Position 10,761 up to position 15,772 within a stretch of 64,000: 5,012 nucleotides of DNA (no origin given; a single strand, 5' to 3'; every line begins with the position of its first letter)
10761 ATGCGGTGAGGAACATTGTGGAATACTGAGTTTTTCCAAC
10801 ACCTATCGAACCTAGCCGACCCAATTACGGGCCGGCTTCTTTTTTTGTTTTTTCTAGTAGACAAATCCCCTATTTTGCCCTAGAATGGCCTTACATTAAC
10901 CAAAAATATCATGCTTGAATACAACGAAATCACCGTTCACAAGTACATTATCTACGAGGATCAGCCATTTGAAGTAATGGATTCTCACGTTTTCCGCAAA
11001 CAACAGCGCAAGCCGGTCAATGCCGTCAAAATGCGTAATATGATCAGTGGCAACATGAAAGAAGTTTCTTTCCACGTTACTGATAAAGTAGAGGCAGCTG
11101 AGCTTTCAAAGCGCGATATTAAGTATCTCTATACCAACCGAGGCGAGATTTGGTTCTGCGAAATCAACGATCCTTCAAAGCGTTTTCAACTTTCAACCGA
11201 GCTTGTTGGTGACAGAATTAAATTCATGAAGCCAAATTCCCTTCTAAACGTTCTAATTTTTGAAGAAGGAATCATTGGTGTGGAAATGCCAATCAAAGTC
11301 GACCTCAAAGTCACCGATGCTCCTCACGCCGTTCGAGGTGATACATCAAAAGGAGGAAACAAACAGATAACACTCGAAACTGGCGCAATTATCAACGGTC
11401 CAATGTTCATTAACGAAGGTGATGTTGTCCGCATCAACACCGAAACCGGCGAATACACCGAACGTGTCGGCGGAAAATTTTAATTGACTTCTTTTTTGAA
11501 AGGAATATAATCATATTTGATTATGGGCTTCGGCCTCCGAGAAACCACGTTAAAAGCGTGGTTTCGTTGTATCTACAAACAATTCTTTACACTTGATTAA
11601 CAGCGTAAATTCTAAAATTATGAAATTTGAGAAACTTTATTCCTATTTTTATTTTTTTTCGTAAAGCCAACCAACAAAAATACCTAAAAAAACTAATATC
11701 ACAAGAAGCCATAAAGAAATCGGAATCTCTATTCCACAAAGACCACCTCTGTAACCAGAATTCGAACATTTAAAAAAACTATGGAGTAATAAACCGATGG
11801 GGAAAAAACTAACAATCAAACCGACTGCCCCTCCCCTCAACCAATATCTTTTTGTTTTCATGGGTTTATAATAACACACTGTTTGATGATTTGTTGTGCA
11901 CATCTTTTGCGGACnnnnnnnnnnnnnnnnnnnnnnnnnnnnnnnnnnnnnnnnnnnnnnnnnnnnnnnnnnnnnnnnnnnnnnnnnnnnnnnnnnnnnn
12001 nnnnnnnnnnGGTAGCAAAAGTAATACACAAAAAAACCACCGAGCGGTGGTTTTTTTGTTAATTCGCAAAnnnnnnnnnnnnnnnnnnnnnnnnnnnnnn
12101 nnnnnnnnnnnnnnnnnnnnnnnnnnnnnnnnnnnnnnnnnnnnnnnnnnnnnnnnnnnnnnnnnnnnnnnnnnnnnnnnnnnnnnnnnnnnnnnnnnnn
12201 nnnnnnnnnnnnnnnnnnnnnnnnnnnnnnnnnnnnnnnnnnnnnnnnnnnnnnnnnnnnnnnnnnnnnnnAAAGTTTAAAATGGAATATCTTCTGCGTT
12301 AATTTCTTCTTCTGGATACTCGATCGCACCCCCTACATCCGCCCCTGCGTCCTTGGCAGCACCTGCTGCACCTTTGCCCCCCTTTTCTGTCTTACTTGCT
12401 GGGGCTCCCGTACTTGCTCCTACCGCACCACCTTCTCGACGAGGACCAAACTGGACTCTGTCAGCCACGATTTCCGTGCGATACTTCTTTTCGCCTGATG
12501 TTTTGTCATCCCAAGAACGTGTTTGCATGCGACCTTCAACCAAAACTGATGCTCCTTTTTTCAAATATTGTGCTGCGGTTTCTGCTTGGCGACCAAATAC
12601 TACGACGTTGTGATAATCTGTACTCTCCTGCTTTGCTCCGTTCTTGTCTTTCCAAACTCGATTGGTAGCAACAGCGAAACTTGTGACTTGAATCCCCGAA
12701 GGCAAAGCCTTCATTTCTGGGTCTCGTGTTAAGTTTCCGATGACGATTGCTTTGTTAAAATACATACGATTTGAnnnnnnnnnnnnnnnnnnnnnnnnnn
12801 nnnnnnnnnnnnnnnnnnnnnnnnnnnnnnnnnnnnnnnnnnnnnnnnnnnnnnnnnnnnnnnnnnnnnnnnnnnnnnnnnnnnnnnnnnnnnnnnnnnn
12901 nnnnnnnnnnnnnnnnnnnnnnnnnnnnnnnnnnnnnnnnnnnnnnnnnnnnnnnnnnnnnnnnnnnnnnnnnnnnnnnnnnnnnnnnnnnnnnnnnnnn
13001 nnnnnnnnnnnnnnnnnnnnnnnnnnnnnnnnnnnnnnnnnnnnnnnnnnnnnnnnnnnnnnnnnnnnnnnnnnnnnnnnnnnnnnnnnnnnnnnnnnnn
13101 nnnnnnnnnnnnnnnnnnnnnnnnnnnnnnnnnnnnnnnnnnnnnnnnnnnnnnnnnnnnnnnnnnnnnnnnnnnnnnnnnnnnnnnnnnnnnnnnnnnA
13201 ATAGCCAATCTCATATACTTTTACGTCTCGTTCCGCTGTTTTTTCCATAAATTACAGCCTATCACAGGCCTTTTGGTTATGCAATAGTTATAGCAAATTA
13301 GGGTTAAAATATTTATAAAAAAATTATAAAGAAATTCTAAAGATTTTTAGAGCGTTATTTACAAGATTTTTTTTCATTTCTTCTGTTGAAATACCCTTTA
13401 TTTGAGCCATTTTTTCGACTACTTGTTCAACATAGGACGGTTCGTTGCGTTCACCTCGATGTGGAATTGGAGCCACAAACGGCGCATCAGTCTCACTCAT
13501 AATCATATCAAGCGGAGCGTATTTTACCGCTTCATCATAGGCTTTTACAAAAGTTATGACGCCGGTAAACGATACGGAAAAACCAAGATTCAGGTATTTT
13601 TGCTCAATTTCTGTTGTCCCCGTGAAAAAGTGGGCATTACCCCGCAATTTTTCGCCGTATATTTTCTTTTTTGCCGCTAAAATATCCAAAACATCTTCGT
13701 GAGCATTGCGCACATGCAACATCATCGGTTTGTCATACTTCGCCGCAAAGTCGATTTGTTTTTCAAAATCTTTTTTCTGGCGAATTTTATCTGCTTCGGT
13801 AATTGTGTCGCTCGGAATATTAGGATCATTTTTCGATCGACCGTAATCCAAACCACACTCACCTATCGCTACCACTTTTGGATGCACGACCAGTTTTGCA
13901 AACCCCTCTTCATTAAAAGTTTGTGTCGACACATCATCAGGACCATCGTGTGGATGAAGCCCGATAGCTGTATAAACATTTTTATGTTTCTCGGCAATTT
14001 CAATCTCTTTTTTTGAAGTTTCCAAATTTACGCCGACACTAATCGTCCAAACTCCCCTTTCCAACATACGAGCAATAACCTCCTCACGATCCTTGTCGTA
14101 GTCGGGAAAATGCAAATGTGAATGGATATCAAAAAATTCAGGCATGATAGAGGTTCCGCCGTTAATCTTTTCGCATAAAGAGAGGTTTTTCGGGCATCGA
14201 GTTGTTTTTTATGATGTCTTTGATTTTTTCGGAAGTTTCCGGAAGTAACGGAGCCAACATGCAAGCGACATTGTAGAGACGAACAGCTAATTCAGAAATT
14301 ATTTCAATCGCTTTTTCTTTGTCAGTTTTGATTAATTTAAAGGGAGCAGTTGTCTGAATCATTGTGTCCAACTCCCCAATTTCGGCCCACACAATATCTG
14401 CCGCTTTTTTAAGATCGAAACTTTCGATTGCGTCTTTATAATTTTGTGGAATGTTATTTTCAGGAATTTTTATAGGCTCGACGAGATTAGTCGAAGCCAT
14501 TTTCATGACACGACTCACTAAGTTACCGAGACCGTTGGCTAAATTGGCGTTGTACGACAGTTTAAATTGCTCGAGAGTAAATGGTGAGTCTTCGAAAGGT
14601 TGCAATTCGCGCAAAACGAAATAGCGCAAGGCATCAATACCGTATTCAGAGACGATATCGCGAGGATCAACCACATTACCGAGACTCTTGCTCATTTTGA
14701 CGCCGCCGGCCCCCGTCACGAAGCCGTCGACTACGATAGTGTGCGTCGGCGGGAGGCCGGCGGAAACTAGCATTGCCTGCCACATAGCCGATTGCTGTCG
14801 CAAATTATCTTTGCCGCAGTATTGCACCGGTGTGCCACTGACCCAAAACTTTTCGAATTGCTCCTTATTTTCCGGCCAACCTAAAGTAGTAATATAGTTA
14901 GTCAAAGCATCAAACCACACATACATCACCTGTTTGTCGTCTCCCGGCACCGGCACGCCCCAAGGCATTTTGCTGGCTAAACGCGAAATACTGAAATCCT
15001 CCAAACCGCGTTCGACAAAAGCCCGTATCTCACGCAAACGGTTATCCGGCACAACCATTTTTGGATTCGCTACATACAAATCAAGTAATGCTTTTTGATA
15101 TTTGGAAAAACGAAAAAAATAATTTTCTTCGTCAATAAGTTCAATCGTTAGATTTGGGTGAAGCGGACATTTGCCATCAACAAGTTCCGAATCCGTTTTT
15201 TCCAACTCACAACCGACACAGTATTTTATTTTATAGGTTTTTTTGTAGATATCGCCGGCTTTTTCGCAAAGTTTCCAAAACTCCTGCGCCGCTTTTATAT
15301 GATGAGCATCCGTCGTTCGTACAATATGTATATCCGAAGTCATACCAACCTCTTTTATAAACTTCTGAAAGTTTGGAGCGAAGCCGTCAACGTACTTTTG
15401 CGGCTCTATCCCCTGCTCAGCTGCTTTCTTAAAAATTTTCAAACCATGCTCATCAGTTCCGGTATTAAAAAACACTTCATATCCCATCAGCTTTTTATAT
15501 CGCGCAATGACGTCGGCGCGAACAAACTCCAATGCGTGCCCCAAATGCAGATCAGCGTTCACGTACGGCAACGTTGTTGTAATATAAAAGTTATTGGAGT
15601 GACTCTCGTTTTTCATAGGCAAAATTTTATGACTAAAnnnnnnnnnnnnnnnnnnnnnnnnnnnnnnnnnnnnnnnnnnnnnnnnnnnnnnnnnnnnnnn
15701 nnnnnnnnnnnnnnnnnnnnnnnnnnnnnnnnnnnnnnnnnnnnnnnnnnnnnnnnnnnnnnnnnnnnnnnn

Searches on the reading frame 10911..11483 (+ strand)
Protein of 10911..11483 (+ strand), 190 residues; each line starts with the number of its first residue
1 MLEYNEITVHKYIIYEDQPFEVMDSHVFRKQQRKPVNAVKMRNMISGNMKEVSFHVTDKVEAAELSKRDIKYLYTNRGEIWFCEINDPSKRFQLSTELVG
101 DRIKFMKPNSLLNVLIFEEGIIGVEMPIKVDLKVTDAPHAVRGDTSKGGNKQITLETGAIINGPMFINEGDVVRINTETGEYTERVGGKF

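Call 8: search_protein_families(library=pfam, proteins=[window:10911-11483:+])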
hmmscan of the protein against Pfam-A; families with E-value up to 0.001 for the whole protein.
window:10911-11483:+ (190 aa): 3 families
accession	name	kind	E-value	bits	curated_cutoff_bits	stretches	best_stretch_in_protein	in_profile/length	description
PF09285.17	Elong-fact-P_C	-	3.7e-21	75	25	1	130-185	1-56/56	Elongation factor P, C-terminal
PF08207.18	EFP_N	-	1.1e-05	25.8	23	1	6-60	4-58/58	Elongation factor P (EF-P) KOW-like domain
PF01132.26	EFP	-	0.00044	20.6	27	0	71-121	4-53/54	Elongation factor P (EF-P) OB domain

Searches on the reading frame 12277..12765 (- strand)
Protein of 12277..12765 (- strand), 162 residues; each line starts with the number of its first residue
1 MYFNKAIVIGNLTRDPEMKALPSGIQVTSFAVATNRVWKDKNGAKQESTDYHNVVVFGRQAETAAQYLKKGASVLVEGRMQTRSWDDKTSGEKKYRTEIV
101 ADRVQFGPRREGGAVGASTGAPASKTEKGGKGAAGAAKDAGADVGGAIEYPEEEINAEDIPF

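Call 8: search_protein_families(library=pfam, proteins=[window:12277-12765:-])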
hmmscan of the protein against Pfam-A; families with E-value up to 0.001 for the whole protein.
window:12277-12765:- (162 aa): 1 family
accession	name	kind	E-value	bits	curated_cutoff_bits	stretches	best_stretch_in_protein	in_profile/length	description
PF00436.31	SSB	-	3.3e-40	136.8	26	1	3-106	1-103/104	Single-strand binding protein family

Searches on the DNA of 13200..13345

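Call 61: search_rna_families(source=window, start=13200, end=13345, threshold=evalue, max_evalue=10)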
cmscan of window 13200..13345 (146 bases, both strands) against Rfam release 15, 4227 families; matches with E-value up to 10: 3.
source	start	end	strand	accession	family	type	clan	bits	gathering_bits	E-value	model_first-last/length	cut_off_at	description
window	13266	13330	+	RF02952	dfrA-dnaX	Gene; sRNA;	-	18.2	48.6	7.9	1-76/76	no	dfrA-dnaX RNA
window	13241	13332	-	RF00618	U4atac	Gene; snRNA; splicing;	CL00007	12.5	53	3.8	1-132/132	no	U4atac minor spliceosomal RNA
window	13233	13345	+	RF01469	rli33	Gene; sRNA;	CL00114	10.7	46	0.39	1-520/532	3'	Listeria sRNA rli33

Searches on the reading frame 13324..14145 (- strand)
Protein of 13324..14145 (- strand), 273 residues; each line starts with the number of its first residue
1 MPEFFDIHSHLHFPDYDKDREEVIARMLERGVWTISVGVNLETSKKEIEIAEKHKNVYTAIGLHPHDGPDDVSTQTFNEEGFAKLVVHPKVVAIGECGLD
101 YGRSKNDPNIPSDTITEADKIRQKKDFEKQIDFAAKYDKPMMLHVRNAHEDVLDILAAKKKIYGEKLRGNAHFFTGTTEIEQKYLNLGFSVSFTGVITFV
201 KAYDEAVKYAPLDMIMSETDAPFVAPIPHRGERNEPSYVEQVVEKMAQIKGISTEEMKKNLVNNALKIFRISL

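Call 8: search_protein_families(library=pfam, proteins=[window:13324-14145:-])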
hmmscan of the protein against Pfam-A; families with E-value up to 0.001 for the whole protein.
window:13324-14145:- (273 aa): 2 families
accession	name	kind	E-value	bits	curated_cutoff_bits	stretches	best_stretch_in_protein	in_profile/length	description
PF01026.27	TatD_DNase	-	1.1e-71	241.6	27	1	5-270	1-253/253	TatD related DNase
PF04909.20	Amidohydro_2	-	0.0002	21.7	26.4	1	20-271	70-289/289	Amidohydrolase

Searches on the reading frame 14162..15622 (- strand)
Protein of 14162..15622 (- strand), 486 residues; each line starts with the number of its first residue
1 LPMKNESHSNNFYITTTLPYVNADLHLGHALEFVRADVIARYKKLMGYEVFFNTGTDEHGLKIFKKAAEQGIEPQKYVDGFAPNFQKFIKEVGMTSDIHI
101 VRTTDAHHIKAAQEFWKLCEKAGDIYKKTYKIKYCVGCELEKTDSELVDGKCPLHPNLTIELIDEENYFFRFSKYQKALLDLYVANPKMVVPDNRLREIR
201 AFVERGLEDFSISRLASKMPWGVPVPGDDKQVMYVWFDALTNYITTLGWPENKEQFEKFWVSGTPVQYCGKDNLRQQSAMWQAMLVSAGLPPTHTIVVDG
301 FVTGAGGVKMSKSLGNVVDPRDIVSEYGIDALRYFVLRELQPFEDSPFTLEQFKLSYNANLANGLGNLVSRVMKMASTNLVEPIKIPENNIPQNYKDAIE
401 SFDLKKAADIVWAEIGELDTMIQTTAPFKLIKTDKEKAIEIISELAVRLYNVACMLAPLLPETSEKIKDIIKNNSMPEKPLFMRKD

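Call 8: search_protein_families(library=pfam, proteins=[window:14162-15622:-])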
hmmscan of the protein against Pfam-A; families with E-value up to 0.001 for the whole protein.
window:14162-15622:- (486 aa): 5 families
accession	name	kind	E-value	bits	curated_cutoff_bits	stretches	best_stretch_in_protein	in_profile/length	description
PF09334.17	tRNA-synt_1g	-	1.4e-92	310.9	20.1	2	163-373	179-391/391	tRNA synthetases class I (M)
PF00133.28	tRNA-synt_1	-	1.1e-36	127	22.7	2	229-337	295-403/414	tRNA synthetases class I (I, L, M and V)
PF01406.26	tRNA-synt_1e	-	1.5e-14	54.5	27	1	19-129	17-125/301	tRNA synthetases class I (C) catalytic domain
PF19303.5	Anticodon_3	-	4.9e-06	26.9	23.5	1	393-474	23-104/152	Anticodon binding domain of methionyl tRNA ligase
PF01921.24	tRNA-synt_1f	-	0.00086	18.8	27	0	267-339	238-312/360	tRNA synthetases class I (K)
